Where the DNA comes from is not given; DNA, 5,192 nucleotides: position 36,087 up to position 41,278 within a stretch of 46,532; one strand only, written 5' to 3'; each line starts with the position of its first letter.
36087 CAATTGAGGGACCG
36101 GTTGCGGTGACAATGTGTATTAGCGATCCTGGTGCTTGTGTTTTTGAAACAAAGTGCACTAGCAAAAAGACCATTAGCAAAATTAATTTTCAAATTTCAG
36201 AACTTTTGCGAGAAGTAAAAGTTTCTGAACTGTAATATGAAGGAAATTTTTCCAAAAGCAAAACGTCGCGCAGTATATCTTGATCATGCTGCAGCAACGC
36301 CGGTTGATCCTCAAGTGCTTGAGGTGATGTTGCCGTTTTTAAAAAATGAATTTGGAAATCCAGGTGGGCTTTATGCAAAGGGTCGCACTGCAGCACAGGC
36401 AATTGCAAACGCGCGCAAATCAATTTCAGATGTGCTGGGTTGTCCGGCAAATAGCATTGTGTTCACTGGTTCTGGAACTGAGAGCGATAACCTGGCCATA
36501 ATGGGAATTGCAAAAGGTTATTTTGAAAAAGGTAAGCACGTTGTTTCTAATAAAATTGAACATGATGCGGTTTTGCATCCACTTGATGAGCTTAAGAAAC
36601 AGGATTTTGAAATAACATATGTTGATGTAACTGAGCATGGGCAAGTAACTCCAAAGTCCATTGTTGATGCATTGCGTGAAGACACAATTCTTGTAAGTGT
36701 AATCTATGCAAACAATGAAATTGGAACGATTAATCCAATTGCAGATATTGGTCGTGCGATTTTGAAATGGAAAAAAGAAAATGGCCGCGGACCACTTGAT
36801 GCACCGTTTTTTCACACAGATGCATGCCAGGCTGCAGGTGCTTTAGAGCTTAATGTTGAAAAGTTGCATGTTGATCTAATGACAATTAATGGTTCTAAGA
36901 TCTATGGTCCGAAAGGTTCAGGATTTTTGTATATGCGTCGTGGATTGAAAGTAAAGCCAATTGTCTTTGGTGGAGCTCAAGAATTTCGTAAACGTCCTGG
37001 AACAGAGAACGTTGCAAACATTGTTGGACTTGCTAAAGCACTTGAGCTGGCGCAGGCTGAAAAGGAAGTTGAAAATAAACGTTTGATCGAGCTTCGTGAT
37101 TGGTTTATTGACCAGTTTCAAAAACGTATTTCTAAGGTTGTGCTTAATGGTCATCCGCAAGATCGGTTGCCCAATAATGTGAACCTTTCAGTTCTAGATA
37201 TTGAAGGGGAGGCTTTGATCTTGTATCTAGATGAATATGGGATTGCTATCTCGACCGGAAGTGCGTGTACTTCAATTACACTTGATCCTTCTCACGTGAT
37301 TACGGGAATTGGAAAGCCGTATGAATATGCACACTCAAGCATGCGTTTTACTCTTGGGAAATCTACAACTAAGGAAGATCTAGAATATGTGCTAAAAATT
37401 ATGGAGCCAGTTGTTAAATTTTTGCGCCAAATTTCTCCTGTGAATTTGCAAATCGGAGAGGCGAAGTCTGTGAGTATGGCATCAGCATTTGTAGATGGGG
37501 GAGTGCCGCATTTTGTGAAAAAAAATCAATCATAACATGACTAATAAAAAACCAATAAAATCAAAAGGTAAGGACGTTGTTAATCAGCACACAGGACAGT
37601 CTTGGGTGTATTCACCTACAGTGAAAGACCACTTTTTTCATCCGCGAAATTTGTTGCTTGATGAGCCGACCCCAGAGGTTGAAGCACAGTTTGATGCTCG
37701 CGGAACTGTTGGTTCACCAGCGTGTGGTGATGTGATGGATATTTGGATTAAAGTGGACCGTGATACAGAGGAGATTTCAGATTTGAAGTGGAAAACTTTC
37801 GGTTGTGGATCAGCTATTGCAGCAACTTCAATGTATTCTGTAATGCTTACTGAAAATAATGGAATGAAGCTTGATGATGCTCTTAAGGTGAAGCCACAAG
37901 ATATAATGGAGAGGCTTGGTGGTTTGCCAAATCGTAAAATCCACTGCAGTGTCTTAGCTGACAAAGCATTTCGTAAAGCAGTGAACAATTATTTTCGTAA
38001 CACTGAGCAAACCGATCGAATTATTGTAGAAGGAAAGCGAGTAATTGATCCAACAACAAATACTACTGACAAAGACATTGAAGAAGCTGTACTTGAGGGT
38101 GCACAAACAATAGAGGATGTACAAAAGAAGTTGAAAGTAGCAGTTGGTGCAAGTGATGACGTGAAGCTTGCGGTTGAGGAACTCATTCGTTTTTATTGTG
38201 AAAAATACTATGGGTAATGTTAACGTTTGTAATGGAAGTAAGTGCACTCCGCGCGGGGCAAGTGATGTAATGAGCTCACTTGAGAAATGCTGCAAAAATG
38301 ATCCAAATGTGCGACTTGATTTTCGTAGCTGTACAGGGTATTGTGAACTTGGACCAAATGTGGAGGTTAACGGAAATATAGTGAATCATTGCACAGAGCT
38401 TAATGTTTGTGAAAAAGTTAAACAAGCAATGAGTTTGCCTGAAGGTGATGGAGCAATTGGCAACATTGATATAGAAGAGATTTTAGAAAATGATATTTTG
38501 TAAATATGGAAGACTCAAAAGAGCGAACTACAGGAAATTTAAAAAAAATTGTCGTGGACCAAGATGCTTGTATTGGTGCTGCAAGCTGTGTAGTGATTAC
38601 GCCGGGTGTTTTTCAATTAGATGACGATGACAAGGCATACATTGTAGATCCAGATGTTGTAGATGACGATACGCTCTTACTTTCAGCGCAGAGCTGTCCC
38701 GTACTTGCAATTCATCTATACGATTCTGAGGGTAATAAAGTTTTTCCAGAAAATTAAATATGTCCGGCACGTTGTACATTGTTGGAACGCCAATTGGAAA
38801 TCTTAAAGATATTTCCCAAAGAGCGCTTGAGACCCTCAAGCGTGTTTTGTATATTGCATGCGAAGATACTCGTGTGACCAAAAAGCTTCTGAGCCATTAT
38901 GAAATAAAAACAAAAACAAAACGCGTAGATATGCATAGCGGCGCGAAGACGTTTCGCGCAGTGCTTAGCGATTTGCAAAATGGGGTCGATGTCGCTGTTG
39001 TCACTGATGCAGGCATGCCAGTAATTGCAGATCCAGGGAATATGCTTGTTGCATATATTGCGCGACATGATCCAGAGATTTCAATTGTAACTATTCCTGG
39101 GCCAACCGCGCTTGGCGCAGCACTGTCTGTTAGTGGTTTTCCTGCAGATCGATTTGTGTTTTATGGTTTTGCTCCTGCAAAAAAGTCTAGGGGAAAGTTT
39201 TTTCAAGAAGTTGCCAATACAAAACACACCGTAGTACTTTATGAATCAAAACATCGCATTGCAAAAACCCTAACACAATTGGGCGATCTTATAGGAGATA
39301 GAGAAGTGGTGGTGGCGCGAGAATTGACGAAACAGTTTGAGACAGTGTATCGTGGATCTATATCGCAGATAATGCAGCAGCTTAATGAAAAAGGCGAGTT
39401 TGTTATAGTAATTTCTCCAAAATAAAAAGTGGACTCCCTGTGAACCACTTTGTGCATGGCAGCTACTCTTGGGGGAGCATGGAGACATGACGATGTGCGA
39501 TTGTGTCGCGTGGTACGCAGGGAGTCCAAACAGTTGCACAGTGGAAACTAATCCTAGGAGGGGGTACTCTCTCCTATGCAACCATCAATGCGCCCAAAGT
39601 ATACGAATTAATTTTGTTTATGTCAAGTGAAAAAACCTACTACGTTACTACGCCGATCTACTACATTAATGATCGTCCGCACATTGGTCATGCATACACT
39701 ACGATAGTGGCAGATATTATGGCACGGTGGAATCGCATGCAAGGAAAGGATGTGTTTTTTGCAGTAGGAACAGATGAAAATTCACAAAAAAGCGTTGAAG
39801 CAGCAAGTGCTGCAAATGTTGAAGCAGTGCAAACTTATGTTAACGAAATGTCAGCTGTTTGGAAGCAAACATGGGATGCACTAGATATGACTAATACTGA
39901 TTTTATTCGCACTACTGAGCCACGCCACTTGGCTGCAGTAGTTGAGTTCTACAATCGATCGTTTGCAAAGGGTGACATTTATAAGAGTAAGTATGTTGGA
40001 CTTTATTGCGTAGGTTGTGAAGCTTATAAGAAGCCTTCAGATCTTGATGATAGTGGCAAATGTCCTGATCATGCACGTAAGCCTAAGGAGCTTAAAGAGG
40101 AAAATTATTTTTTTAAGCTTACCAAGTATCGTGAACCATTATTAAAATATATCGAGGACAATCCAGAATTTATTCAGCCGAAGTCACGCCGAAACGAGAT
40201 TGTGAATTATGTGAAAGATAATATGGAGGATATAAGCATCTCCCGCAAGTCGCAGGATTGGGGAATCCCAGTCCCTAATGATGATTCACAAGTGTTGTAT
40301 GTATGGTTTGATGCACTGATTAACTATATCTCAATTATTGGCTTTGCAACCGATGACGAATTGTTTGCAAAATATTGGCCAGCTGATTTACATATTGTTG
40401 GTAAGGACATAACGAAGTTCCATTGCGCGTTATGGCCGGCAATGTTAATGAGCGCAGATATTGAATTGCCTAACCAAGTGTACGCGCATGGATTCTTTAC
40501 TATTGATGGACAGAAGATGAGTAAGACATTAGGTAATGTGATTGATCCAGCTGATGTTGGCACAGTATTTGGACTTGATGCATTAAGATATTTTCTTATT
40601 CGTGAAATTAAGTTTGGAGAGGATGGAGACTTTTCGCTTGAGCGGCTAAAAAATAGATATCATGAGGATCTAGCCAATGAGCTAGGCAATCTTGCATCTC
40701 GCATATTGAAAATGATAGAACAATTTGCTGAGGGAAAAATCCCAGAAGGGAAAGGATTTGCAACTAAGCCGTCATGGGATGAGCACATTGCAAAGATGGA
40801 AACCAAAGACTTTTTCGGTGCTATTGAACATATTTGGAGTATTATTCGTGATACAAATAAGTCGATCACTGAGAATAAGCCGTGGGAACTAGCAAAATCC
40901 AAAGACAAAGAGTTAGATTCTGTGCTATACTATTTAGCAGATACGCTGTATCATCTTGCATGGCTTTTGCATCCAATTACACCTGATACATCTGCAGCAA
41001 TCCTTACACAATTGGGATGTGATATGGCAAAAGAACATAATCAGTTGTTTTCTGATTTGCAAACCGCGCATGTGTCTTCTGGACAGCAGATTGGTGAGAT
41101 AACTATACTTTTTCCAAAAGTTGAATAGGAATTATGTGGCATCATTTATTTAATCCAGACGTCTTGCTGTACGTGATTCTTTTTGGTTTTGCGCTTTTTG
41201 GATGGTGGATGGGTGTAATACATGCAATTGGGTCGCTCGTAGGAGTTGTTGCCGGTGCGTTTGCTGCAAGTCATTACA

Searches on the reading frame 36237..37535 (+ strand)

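Call 11: search_protein_families(library=ncbifam, proteins=[window:36237-37535:+])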
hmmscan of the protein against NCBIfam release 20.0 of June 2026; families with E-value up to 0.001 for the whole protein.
window:36237-37535:+ (432 aa): 20 families
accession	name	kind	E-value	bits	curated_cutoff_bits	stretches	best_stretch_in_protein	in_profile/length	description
TIGR03402.1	FeS_nifS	equivalog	9.2e-136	452.5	530.75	1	13-401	1-378/379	cysteine desulfurase NifS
NF010611.0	PRK14012.1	equivalog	2.8e-111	372.3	548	1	11-402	5-388/406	IscS subfamily cysteine desulfurase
TIGR02006.1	IscS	equivalog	1.5e-110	370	643.2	1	12-402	4-384/402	IscS subfamily cysteine desulfurase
TIGR03235.1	DNA_S_dndA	equivalog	4.4e-104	348.6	480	1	14-372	1-352/353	cysteine desulfurase DndA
TIGR03403.1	nifS_epsilon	equivalog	9.7e-84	281.4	587.7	1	13-400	1-380/382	NifS family cysteine desulfurase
NF002806.0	PRK02948.1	subfamily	1.3e-80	271.3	304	1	13-394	2-373/381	IscS subfamily cysteine desulfurase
TIGR01977.1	am_tr_V_EF2568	hypoth_equivalog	6.7e-44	150.4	377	1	13-390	1-374/376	cysteine desulfurase family protein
TIGR01979.1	sufS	subfamily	7.8e-41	140.2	475.1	1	10-395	17-401/403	SufS family cysteine desulfurase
NF040779.1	Sec_lyase_SclA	exception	1.9e-30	106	525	1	13-393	1-377/378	selenocysteine lyase SclA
NF006791.0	PRK09295.1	equivalog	1.2e-24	87.2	661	1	12-345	24-365/406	cysteine desulfurase SufS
NF041166.1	f2_encap_cargo1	exception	2.1e-21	76.7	800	1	10-271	244-514/623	family 2A encapsulin nanocompartment cargo protein cysteine desulfurase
TIGR01976.1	am_tr_V_VC1184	hypoth_equivalog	3.5e-18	66.1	352.35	1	5-237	10-235/401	cysteine desulfurase-like protein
NF008126.0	PRK10874.1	equivalog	2.6e-15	56.5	607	1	3-349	11-363/401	cysteine desulfurase CsdA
TIGR03392.1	FeS_syn_CsdA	equivalog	1.6e-13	50.6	493.6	1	3-349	8-360/398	cysteine desulfurase CsdA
TIGR04343.1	egtE_PLP_lyase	equivalog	3.1e-09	36.1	400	1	11-240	13-222/370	ergothioneine biosynthesis PLP-dependent enzyme EgtE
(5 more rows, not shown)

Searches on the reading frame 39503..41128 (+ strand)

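Call 11: search_protein_families(library=ncbifam, proteins=[window:39503-41128:+])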
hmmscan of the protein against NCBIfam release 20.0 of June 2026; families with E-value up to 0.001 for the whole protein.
window:39503-41128:+ (541 aa): 20 families
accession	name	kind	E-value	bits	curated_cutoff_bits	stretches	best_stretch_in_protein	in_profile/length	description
NF008900.0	PRK12267.1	equivalog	4.9e-189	630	598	1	43-541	3-511/648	methionine--tRNA ligase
TIGR00398.1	metG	equivalog_domain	1.7e-143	479.1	336.35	1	46-540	1-529/530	methionine--tRNA ligase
NF008860.0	PRK11893.2-2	equivalog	5.7e-108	362.3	761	3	287-539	321-579/583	methionine--tRNA ligase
NF001100.0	PRK00133.1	equivalog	2.1e-92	310.8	587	2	169-541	158-532/676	methionine--tRNA ligase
TIGR00422.1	valS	equivalog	8.4e-35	120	612.1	2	259-506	445-701/863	valine--tRNA ligase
NF004349.1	PRK05729.1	equivalog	2.4e-31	108.8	704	2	260-505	436-684/860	valine--tRNA ligase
NF009687.0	PRK13208.1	equivalog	7.1e-29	100.5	738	2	258-519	452-718/801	valine--tRNA ligase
TIGR00392.1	ileS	equivalog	2.1e-23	82.4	621.4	2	263-402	534-673/861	isoleucine--tRNA ligase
NF008957.0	PRK12300.1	subfamily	3.2e-23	81.6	677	2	41-89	29-77/946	leucine--tRNA ligase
NF011492.0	PRK14900.1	equivalog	4.4e-22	77.8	1783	2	260-412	452-604/1044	valine--tRNA ligase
NF000540.1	alt_ValS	exception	7.5e-20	70.5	900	2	261-406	495-639/827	valine--tRNA ligase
TIGR00395.1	leuS_arch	equivalog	9.6e-18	63.6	648.5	2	288-524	568-795/938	leucine--tRNA ligase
NF008859.0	PRK11893.2-1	equivalog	6.2e-17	61.7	553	2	222-394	201-384/498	methionine--tRNA ligase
TIGR00435.1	cysS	equivalog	1.8e-16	60.3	340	2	295-474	221-397/466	cysteine--tRNA ligase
TIGR00396.1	leuS_bact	equivalog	3.1e-14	52.1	548.4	1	41-218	26-205/843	leucine--tRNA ligase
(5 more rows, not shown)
